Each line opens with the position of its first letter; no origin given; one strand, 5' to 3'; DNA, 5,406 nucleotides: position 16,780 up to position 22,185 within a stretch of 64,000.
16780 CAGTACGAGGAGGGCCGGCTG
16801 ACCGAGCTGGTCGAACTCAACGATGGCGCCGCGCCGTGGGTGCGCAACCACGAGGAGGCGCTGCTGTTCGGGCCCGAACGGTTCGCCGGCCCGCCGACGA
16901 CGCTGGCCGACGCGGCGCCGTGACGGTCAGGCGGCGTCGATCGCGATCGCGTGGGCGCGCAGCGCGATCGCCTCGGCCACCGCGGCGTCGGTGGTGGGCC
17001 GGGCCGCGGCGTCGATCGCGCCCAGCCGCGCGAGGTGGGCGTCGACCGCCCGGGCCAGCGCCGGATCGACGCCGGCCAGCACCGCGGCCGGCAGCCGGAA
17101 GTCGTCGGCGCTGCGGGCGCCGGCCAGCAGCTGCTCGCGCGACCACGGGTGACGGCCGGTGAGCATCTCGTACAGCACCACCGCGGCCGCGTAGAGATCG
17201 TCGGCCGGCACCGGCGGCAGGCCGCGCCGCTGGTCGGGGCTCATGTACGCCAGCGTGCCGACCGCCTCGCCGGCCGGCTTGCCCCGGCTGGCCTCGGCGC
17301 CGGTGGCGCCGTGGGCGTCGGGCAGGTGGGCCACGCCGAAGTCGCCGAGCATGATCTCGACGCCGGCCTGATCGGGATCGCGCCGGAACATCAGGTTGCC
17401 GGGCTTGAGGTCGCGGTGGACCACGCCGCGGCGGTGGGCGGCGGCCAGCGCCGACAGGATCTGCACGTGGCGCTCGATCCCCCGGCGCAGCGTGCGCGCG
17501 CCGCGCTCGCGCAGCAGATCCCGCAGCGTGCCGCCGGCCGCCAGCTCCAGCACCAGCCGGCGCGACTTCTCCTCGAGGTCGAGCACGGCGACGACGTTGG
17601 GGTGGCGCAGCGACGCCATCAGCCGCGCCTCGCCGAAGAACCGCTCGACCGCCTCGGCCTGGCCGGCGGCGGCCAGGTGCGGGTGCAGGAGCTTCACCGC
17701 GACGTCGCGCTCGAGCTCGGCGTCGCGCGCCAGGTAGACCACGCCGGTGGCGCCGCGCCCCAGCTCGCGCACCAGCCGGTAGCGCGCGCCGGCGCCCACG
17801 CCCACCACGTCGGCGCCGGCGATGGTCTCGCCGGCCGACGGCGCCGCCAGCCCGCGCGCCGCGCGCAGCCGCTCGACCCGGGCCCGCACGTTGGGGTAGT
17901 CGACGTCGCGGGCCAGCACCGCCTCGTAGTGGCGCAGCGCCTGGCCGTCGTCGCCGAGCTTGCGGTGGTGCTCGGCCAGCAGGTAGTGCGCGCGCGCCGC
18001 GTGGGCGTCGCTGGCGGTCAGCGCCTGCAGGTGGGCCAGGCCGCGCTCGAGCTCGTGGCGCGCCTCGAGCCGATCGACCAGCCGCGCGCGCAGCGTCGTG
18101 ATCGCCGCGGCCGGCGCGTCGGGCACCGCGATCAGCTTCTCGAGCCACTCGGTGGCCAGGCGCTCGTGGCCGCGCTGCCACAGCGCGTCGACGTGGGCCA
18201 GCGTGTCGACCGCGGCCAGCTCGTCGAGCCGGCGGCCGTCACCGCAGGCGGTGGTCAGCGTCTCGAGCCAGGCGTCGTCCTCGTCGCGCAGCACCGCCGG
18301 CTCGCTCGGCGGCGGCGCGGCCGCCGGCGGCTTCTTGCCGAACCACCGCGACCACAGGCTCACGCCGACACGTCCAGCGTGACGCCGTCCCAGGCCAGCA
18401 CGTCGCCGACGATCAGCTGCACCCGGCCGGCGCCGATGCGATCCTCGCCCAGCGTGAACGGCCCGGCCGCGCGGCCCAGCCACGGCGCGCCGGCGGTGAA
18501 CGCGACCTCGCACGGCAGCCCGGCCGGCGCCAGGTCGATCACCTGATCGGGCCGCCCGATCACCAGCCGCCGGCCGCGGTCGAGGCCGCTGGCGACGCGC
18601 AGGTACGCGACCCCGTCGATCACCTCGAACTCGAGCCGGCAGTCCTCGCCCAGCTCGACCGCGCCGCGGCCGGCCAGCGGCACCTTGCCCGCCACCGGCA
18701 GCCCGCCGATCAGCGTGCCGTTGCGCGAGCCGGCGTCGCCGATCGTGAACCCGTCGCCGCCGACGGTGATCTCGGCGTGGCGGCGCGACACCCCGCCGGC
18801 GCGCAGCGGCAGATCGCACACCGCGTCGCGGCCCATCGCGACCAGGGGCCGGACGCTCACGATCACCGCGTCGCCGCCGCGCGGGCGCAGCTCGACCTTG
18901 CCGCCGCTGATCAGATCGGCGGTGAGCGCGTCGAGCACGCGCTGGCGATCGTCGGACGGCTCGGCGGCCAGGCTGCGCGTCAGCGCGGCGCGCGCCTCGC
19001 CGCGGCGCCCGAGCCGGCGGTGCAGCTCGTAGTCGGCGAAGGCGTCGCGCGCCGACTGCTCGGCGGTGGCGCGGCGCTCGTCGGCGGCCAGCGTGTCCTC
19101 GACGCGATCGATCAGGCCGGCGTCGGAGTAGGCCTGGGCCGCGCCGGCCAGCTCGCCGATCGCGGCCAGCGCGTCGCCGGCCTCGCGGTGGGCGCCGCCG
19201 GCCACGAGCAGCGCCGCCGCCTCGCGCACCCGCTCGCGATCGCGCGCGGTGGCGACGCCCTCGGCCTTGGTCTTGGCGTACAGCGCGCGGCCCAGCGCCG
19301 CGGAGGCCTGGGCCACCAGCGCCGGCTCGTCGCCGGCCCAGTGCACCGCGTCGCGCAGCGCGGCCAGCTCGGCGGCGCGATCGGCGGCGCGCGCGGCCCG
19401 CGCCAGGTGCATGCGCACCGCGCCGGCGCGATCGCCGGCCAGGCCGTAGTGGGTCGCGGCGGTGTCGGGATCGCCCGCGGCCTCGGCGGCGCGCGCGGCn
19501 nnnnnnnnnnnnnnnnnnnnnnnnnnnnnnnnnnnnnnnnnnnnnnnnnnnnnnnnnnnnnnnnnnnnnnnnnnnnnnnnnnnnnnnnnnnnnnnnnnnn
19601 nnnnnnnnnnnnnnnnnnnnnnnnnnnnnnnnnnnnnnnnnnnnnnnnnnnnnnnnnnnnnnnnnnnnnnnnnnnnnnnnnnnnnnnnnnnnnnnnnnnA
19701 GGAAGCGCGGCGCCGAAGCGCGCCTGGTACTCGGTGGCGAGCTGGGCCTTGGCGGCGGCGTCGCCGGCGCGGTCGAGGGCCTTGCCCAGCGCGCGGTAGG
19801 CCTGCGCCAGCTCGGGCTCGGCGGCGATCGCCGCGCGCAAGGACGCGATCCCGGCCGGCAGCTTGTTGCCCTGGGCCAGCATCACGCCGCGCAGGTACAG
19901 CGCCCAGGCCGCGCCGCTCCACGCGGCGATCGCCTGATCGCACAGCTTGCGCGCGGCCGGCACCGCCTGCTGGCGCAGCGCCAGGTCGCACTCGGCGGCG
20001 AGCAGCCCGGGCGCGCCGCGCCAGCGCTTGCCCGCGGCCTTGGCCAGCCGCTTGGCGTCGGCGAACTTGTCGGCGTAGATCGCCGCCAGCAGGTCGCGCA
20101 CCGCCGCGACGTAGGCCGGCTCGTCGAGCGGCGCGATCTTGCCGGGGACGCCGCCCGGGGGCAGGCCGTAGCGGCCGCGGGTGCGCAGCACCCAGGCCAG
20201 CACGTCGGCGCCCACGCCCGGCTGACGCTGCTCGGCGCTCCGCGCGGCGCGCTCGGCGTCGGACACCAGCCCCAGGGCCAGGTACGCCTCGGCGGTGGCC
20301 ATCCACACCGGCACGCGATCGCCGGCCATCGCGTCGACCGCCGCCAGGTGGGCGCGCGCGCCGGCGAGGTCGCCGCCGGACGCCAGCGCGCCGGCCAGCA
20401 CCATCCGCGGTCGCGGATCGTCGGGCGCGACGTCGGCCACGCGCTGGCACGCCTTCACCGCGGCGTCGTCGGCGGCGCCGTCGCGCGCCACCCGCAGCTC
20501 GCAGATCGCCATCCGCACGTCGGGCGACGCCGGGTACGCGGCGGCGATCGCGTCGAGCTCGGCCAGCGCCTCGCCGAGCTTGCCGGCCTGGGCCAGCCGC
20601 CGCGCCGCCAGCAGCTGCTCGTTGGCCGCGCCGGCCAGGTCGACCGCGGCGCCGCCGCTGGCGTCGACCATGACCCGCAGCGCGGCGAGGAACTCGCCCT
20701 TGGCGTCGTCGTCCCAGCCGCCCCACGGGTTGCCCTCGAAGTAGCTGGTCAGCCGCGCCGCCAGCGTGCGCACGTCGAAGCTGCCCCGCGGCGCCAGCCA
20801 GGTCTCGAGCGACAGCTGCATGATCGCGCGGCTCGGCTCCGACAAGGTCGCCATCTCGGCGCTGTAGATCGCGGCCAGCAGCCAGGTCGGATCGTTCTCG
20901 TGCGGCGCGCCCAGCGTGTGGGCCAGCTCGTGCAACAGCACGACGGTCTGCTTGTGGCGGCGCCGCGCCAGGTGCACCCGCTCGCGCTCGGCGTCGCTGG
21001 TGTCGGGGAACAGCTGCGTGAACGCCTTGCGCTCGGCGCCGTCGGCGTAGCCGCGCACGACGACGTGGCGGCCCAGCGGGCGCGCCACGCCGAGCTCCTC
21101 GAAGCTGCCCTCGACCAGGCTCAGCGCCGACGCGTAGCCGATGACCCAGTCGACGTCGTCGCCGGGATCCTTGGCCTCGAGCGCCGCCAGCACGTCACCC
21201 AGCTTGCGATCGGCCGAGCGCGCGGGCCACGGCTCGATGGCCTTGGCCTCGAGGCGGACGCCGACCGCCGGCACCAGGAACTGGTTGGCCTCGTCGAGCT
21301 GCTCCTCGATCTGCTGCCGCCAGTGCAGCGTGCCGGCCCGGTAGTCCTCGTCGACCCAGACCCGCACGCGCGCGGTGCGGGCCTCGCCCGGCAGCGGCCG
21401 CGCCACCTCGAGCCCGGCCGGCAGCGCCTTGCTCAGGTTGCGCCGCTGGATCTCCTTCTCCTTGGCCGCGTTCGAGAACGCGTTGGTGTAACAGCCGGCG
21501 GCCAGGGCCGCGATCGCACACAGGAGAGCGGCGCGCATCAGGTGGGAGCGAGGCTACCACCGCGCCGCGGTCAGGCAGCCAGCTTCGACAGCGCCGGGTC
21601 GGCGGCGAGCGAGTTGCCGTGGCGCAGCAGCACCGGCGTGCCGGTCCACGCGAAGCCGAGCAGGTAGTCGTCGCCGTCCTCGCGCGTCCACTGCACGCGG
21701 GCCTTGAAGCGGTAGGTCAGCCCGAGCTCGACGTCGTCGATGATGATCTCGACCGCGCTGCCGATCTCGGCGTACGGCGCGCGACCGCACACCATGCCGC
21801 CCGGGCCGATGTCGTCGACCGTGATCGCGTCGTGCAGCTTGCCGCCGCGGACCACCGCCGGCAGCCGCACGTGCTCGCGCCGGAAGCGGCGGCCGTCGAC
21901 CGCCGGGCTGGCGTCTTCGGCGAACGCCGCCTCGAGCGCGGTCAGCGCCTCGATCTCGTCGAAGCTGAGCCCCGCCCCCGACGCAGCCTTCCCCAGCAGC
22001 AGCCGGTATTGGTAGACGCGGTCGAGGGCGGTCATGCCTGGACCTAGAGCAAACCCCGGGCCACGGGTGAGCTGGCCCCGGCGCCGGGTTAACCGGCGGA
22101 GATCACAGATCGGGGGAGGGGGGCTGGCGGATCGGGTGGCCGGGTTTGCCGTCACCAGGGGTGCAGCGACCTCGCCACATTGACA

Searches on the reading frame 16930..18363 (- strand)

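Call 19: search_protein_families(library=pfam, proteins=[window:16930-18363:-], max_evalue=0.001)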
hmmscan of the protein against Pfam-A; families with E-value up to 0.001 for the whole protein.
window:16930-18363:- (478 aa): 4 families
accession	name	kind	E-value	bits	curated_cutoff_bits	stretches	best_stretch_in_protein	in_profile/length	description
PF00069.31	Pkinase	-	3.9e-38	131.8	31.7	1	195-411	1-201/263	Protein kinase domain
PF07714.23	PK_Tyr_Ser-Thr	-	2.8e-20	73.1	23.1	1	197-409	3-207/258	Protein tyrosine and serine/threonine kinase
PF03109.22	ABC1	-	8.6e-07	28.8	22.9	1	236-345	114-214/244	ABC1 atypical kinase-like domain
PF01636.29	APH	-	0.0004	20.6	23.2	1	297-332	151-187/239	Phosphotransferase enzyme family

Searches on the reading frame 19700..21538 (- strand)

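Call 106: search_protein_families(library=pfam, proteins=[window:19700-21538:-], max_evalue=0.001)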
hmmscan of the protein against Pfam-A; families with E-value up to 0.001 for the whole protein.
window:19700-21538:- (613 aa): 3 families
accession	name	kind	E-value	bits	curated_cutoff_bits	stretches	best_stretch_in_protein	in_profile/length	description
PF14559.12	TPR_19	-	2.1e-07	31.6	25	2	358-414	8-64/68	Tetratricopeptide repeat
PF13371.12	TPR_9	-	0.00017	21.9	35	0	358-407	12-61/73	Tetratricopeptide repeat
PF13428.12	TPR_14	-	0.00092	20.1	23.5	0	306-347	2-43/44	Tetratricopeptide repeat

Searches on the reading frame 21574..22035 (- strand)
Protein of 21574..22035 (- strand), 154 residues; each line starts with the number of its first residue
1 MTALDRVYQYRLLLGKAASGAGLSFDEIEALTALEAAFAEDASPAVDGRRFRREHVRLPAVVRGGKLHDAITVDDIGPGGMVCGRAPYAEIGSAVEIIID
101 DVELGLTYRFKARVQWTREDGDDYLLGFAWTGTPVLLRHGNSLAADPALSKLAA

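Call 106: search_protein_families(library=pfam, proteins=[window:21574-22035:-], max_evalue=0.001)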
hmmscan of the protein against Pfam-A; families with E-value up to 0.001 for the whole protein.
window:21574-22035:- (154 aa): 1 family
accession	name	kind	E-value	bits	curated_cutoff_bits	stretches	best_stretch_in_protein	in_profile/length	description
PF07238.19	PilZ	-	2.9e-05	24.8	22.5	1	49-132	3-87/102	PilZ domain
